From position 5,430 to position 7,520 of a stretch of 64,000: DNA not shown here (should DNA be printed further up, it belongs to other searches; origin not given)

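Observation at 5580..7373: Glycosyltransferase-methyltransferase fusion protein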

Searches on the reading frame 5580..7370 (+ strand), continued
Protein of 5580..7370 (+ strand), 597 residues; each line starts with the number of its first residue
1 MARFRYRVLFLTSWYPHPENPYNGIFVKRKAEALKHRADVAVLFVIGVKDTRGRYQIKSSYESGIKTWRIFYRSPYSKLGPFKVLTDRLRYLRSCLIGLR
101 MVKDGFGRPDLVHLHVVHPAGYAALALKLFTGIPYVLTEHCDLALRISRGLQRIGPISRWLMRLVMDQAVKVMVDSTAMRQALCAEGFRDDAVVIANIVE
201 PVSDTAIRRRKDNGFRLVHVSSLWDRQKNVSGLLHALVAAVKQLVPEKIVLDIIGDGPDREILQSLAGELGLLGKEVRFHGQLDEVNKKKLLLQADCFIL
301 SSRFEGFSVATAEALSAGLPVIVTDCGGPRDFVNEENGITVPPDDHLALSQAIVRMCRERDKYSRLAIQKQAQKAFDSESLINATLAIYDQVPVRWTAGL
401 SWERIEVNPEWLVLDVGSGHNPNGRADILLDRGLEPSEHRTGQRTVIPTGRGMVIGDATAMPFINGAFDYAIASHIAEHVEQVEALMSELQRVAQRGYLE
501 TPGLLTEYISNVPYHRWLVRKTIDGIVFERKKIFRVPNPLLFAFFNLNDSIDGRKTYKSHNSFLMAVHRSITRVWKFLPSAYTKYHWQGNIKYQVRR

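Call 16: find_related_loci(query=A1, collection=genome_contigs, flank=10000)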
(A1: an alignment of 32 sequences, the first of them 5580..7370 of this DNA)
Query A1 (597 aa) in genome_contigs; peptide patterns used: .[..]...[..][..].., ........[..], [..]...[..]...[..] (x = any residue, [..] = any of these).
385 stretches matched a pattern; 207 encode a relative of the query (tblastn E <= 1e-3); the best 80 are kept; 78 distinct loci.
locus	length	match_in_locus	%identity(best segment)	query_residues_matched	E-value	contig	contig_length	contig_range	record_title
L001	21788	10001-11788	63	1-597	0e+0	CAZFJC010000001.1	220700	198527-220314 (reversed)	MAG TPA_asm: uncultured bacterium isolate binchicken_co7_184 genome assembly, contig: NODE_49_length_220700_cov_11.21195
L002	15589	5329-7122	41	1-595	6e-152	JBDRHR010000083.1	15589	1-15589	MAG: Nitrospirota bacterium isolate MEGAHIT-group-1.534 k141_1095295, whole genome shotgun sequence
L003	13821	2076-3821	43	5-589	1e-141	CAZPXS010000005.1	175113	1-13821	MAG TPA_asm: uncultured Aquificales bacterium isolate binchicken_co1_26 genome assembly, contig: NODE_63_length_175113_c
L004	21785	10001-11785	41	1-596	4e-134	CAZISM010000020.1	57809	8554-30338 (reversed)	MAG TPA_asm: uncultured Cytophagia bacterium isolate binchicken_co66_257 genome assembly, contig: NODE_991_length_57809_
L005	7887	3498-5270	36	5-597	1e-130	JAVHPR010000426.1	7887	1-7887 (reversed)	MAG: Bacteroidia bacterium isolate WB02no9_35_13 NODE_9322_length_7887_cov_8.230975, whole genome shotgun sequence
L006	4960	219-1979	36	2-597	2e-131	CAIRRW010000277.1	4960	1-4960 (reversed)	MAG: uncultured Bacteroidetes bacterium isolate MJ-time_bin-7887 genome assembly, contig: bin-7887:277/551, whole genome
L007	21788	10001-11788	38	1-595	1e-126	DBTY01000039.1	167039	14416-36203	MAG TPA_asm: Ignavibacteriales bacterium UBA1304 UBA1304_contig_1584, whole genome shotgun sequence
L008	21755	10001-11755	38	1-588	2e-125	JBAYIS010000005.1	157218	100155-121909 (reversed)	MAG: Bacteroidota bacterium isolate SO_2016_GW1_36 scaffold00214_OW334_2016, whole genome shotgun sequence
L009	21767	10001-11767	34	5-595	4e-125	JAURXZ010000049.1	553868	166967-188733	MAG: Bacteroidia bacterium isolate E10_metabat.bin.7 E10_k141_387758, whole genome shotgun sequence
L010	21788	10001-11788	38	1-595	5e-125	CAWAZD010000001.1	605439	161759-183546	MAG: uncultured Ignavibacteriales bacterium isolate MFD05705.bin.4.417 genome assembly, contig: contig_18216, whole geno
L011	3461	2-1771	38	7-595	3e-128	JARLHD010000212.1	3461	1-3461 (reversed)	MAG: Ignavibacteriaceae bacterium isolate MAG_CO62 MetaCoAG_Bin_62_Oxic_k141_779552, whole genome shotgun sequence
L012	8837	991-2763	34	5-597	7e-124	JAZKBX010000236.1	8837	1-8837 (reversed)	MAG: Bacteroidota bacterium isolate ADI_H3L2_122-bin010_1 ADIH3L2_B010_1_000000000236, whole genome shotgun sequence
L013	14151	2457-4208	34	5-597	9e-123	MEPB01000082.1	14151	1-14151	MAG: Bacteroidetes bacterium RIFCSPLOWO2_12_FULL_35_15 rifcsplowo2_12_scaffold_5630, whole genome shotgun sequence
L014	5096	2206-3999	37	1-596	3e-123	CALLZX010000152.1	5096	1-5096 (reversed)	MAG TPA_asm: uncultured Ignavibacteriales bacterium isolate SRR2107213_bin.89_CONCOCT_v1.1_MAG genome assembly, contig:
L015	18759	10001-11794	36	1-596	2e-121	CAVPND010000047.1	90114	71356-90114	MAG: uncultured Ignavibacteriales bacterium isolate MFD09964.bin.4.609 genome assembly, contig: contig_61166, whole geno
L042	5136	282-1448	36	5-392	9e-67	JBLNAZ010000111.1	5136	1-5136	MAG: Syntrophomonadaceae bacterium isolate MAG164 PRJNA951521_bin24_renamed_110, whole genome shotgun sequence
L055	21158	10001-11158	36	5-392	3e-61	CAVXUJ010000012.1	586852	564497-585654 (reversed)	MAG: Methanotrichaceae archaeon isolate MFD04716.bin.1.417 genome assembly, contig: contig_9940, whole genome shotgun se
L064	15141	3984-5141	34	5-389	2e-59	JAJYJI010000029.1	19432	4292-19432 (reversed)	MAG: bacterium isolate DBS2-1.bin157 NODE_4982_length_19432_cov_9.840300, whole genome shotgun sequence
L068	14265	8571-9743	31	5-392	8e-55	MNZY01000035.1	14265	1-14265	MAG: Candidatus Altarchaeum sp. CG2_30_32_3053 cg_3.0_sub100_scaffold_114_c, whole genome shotgun sequence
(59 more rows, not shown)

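Call 31: predict_structure(alignment_id=A1)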
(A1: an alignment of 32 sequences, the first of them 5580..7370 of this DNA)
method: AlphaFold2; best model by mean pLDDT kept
length: 597 residues; sequences in the alignment: 32
mean_pLDDT: 90.2   pTM: 0.84
mean pLDDT of the five models: 90.2, 89.3, 88.3, 88.0, 86.5
residues with pLDDT >= 90: 380; 70-90: 201; 50-70: 16; < 50: 0
segments of 3 or more residues with pLDDT < 50: none
pLDDT, mean of each block of 10 residues (from residue 1): 80 87 87 91 91 87 92 84 87 94 89 94 92 93 90 90 95 95 94 91 60 85 93 97 85 94 97 94 88 93 92 93 94 95 96 94 91 90 93 83 84 88 89 86 80 91 95 89 95 96 92 91 94 89 89 86 90 89 94 95
secondary structure, 60 per line:
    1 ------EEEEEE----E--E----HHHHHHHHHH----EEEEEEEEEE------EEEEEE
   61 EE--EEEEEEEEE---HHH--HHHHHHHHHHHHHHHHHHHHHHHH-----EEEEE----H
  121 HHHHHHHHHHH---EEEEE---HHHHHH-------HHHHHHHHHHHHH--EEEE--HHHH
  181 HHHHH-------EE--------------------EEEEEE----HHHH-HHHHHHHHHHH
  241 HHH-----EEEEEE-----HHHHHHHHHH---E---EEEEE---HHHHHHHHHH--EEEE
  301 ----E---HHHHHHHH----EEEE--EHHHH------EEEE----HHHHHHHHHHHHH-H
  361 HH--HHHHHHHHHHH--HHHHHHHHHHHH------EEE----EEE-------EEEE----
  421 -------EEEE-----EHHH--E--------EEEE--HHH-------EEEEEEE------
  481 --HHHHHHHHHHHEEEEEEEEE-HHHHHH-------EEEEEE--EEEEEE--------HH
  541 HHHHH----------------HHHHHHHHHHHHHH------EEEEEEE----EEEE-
elements in order: E7-12 H25-34 E39-48 E55-62 E65-73 H82-105 E111-115 H120-131 E135-139 H143-148 H156-168 E171-174 H177-185 E215-220 H225-228 H230-243 E249-254 H260-269 E277-281 H285-294 E297-300 H309-316 E321-324 H328-331 E338-341 H346-358 H365-375 H378-389 E396-398 E403-405 E413-416 E428-431 E452-455 E468-474 H483-493 E494-502 H504-509 E517-522 E525-530 H539-545 H562-575 E582-588 E593-596
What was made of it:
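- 6747..6764 (+): Short inter-domain linker (res 390-395, DQVPVR) between the last GT helix (378-389) and the first MT strand (396-398). full-length AF2 model, pTM 0.84 (call 31)
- The full-length model has pTM 0.84 and a 6-residue linker (call 31). The model shows no coiled-coil ruler or carbohydrate-binding module (call 31). The linker is 6 residues with no room for a stop/start pair (call 31).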

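Call 39: find_encoding_contigs(protein=P0001, flank=10000, max_places=4)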
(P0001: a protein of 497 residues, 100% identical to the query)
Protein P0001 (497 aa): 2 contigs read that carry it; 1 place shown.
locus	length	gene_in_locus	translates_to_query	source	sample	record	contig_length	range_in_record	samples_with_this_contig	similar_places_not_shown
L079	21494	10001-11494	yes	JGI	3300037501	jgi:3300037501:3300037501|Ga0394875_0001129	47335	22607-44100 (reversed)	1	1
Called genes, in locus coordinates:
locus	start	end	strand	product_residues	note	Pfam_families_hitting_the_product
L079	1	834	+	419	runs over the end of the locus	PF01943:Polysacc_synt, PF13440:Polysacc_synt_3 (weak)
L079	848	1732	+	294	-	PF13489:Methyltransf_23, PF05219:DREV (weak), PF13847:Methyltransf_31, PF08241:Methyltransf_11, PF08242:Methyltransf_12, PF13649:Methyltransf_25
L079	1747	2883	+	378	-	PF13439:Glyco_transf_4, PF20706:GT4-conflict, PF00534:Glycos_transf_1, PF13692:Glyco_trans_1_4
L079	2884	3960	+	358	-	PF01075:Glyco_transf_9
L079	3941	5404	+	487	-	PF02310:B12-binding, PF04055:Radical_SAM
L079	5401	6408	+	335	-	PF00535:Glycos_transf_2, PF10111:Glyco_tranf_2_2, PF13641:Glyco_tranf_2_3, PF13506:Glyco_transf_21 (weak), PF13632:Glyco_trans_2_3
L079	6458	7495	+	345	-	PF13439:Glyco_transf_4, PF00534:Glycos_transf_1, PF13692:Glyco_trans_1_4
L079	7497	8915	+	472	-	PF13727:CoA_binding_3, PF02397:Bac_transf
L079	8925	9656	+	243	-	PF02706:Wzz (weak)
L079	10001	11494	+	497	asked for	PF13439:Glyco_transf_4, PF13579:Glyco_trans_4_4, PF20706:GT4-conflict, PF00534:Glycos_transf_1, PF13692:Glyco_trans_1_4, PF08241:Methyltransf_11 (weak)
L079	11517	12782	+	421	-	-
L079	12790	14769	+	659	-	PF13522:GATase_6, PF13537:GATase_7, PF00733:Asn_synthase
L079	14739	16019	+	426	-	PF00534:Glycos_transf_1, PF13692:Glyco_trans_1_4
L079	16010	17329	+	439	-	PF04932:Wzy_C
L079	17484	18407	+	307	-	PF13439:Glyco_transf_4, PF13477:Glyco_trans_4_2, PF13579:Glyco_trans_4_4, PF20706:GT4-conflict, PF00534:Glycos_transf_1, PF13692:Glyco_trans_1_4, PF13524:Glyco_trans_1_2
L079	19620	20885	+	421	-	PF13439:Glyco_transf_4, PF13579:Glyco_trans_4_4, PF00534:Glycos_transf_1, PF13692:Glyco_trans_1_4, PF13524:Glyco_trans_1_2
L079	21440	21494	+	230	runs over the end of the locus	PF13489:Methyltransf_23, PF13847:Methyltransf_31, PF08241:Methyltransf_11, PF08242:Methyltransf_12 (weak), PF13649:Methyltransf_25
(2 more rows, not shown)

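Call 50: search_protein_families(library=pfam, proteins=[L064:3972-5888:+], max_evalue=0.01)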
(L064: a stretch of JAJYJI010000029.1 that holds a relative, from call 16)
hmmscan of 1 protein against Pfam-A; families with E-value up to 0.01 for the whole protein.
L064:3972-5888:+ (639 aa): 12 families
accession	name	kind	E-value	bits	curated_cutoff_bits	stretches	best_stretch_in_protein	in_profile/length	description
PF00534.26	Glycos_transf_1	-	3.8e-34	118.1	26.4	1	205-374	4-170/172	Glycosyl transferases group 1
PF13692.12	Glyco_trans_1_4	-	2e-27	96.6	27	1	217-360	2-142/142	Glycosyl transferases group 1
PF13489.12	Methyltransf_23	-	5e-17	62.6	27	1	433-591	16-163/164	Methyltransferase domain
PF13439.12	Glyco_transf_4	-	7.1e-11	42.9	28.5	1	75-199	42-166/170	Glycosyltransferase Family 4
PF13847.12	Methyltransf_31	-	1.1e-10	41.8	27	1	442-543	6-116/145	Methyltransferase domain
PF20706.3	GT4-conflict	-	1.1e-09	38.3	26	1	215-339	196-325/385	Family 4 Glycosyltransferase in conflict systems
PF08241.18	Methyltransf_11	-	1.5e-09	38.8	21.2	1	444-535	1-94/95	Methyltransferase domain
PF08242.18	Methyltransf_12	-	2.7e-09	38.1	30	1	444-531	1-95/98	Methyltransferase domain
PF13649.12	Methyltransf_25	-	4.3e-06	27.8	27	1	443-531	1-96/97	Methyltransferase domain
PF13579.12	Glyco_trans_4_4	-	5.2e-06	27.3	29.7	1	99-197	65-157/158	Glycosyl transferase 4-like domain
PF03848.20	TehB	-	0.0001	22.3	20.4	1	438-516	29-110/193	Tellurite resistance protein TehB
PF07021.18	MetW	-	0.0077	16.3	21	0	441-554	15-125/193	Methionine biosynthesis protein MetW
